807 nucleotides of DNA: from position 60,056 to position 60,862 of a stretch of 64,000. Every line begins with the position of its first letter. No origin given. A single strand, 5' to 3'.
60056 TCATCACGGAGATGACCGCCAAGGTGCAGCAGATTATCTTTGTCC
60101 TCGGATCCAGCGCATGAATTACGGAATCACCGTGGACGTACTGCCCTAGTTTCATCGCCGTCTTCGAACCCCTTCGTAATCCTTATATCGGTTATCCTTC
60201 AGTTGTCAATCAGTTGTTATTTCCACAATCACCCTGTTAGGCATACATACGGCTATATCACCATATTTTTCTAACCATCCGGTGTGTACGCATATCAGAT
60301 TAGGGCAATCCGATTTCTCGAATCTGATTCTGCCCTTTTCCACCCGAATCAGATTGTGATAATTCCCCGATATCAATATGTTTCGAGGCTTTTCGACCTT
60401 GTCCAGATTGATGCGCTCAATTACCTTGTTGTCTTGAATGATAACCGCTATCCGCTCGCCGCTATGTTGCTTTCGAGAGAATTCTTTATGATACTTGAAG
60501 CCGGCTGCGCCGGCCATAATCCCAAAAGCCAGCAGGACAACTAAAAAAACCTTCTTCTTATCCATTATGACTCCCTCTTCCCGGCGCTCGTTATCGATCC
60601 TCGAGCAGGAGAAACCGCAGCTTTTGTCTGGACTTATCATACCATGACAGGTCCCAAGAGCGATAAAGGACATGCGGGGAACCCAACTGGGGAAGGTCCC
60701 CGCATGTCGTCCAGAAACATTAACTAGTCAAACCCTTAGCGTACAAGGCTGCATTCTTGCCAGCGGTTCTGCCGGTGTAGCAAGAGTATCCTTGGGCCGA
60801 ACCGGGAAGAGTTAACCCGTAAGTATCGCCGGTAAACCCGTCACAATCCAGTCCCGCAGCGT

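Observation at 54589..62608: Nine-gene operon: Sec-lipoprotein flavin reductase + orphan ECF module + membrane multihaem cytochrome + ResB/CcsA, a candidate extracytoplasmic respiratory reductase system for an unknown substrate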

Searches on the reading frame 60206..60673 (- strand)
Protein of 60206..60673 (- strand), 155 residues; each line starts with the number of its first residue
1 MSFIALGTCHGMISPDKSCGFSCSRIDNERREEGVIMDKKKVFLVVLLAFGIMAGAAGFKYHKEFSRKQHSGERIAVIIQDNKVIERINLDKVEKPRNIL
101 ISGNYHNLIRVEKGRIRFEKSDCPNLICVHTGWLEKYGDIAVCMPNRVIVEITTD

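Call 3: search_protein_families(library=pfam, proteins=[window:60206-60673:-], max_evalue=0.01)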
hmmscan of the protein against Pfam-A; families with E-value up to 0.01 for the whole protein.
window:60206-60673:- (155 aa): 1 family
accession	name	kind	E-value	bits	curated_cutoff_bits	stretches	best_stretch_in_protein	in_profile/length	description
PF07009.16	NusG_II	-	4.4e-29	101.2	29.6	1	47-154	6-105/107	NusG domain II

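Call 6: search_protein_families(library=ncbifam, proteins=[window:60206-60673:-], max_evalue=0.001)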
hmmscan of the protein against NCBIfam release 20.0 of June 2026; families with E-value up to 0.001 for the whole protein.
window:60206-60673:- (155 aa): 0 families

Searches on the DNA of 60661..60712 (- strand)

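Call 65: build_rna_model(alignment_id=A3, structure=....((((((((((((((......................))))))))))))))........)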
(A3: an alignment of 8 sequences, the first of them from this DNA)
Model R1 built from alignment A3 (8 sequences, 62 columns); structure: as given.
model positions 50; base pairs 14; branch points 0; effective number of sequences 8; information 0.933 bits per position. Calibrated on 0.2 Mb of random sequence (short: E-values are rough).
structure used (alignment columns):
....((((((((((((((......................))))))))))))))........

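Call 67: search_with_rna_model(model_id=R1, sources=[window, L001, L002, L005, L006, L007, L008, L009, L010, L011, L012, L013, L014, L018, L023, L026, L030, L034, L036, L041, L046, L052, L061, L063], max_evalue=1)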
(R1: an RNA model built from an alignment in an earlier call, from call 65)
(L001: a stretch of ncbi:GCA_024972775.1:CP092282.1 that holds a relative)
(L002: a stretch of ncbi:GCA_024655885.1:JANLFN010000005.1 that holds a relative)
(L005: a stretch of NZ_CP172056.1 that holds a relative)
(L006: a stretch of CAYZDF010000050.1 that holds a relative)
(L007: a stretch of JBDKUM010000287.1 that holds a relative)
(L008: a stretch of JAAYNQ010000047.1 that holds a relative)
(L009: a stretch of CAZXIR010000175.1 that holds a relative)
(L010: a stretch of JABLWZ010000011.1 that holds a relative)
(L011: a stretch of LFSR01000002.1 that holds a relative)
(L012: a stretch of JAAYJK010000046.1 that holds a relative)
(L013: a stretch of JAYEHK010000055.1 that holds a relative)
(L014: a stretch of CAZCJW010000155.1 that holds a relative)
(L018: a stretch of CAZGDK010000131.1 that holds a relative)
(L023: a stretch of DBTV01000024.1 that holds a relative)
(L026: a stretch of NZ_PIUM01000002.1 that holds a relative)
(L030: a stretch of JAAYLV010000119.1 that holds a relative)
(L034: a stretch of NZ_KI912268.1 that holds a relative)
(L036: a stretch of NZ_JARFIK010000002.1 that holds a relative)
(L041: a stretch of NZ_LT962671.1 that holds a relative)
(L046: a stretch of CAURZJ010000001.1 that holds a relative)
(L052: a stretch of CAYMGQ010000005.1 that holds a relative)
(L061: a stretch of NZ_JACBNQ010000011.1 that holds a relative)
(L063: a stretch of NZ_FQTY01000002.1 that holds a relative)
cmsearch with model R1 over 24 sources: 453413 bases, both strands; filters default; matches with E-value up to 1: 20.
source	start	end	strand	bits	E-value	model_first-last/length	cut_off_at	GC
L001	11602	11651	+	61.1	5.4e-15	1-50/50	no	0.36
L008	11564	11622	+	57.7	5.9e-14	1-50/50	no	0.34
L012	1210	1269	+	55.9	2.2e-13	1-50/50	no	0.35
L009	1736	1792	+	53.4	1.2e-12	1-50/50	no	0.37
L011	11564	11624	+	52.8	1.9e-12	1-50/50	no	0.36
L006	1676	1726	+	52.5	2.4e-12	1-50/50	no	0.37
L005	11568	11617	+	51.5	4.9e-12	1-50/50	no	0.44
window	60662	60711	-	50.4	1.1e-11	1-50/50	no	0.6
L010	11582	11632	+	47.5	8.2e-11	1-50/50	no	0.49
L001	11598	11647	-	44.5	7.2e-10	1-50/50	no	0.34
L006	1672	1722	-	40.5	1.2e-08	1-50/50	no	0.37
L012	1206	1265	-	36.2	2.6e-07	1-50/50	no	0.35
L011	11560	11620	-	35.3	4.8e-07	1-50/50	no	0.36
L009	1732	1788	-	33.3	1.9e-06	1-50/50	no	0.37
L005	11564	11613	-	32.9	2.5e-06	1-50/50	no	0.4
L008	11560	11618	-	31.1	9.7e-06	1-50/50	no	0.31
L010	11578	11628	-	28.3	6.9e-05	1-50/50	no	0.45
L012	2747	2775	-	17.7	0.13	1-50/50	no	0.24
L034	16793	16845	-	16.7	0.26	1-50/50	no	0.4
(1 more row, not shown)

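Call 96: search_with_rna_model(model_id=R1, sources=[L084, L085, L086, L087, L088, L089, L090, L091, L092, L093, L094, L095, L096, L109], max_evalue=0.01)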
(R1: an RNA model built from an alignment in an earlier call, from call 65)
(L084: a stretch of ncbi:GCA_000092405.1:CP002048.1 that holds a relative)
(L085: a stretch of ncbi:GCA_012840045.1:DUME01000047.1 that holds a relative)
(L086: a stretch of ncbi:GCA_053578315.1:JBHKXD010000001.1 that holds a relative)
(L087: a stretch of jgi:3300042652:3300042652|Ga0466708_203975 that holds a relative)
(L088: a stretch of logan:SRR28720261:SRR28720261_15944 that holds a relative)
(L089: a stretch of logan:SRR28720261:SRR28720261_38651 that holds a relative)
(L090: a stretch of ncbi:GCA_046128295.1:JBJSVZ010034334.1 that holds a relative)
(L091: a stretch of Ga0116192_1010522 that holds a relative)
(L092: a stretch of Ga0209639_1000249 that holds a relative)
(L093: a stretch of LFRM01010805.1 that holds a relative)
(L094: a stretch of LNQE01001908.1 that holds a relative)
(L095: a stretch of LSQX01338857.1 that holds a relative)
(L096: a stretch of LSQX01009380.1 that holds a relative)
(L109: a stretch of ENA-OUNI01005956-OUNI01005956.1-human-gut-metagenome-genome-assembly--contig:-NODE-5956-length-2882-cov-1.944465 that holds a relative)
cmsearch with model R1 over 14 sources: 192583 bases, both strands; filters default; matches with E-value up to 0.01: 10.
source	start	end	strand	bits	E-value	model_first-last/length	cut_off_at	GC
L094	9620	9679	+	55.9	9.2e-14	1-50/50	no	0.38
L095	883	942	+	55.9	9.2e-14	1-50/50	no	0.35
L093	9564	9624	+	52.8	8.2e-13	1-50/50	no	0.36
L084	11548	11598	+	41.6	2.4e-09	1-50/50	no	0.53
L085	11548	11598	+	41.6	2.4e-09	1-50/50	no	0.53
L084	11544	11594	-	37.1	5.8e-08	1-50/50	no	0.57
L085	11544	11594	-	37.1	5.8e-08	1-50/50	no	0.57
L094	9616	9675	-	36.4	9.2e-08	1-50/50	no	0.38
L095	879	938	-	36.2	1.1e-07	1-50/50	no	0.35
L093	9560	9620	-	35.3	2.1e-07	1-50/50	no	0.36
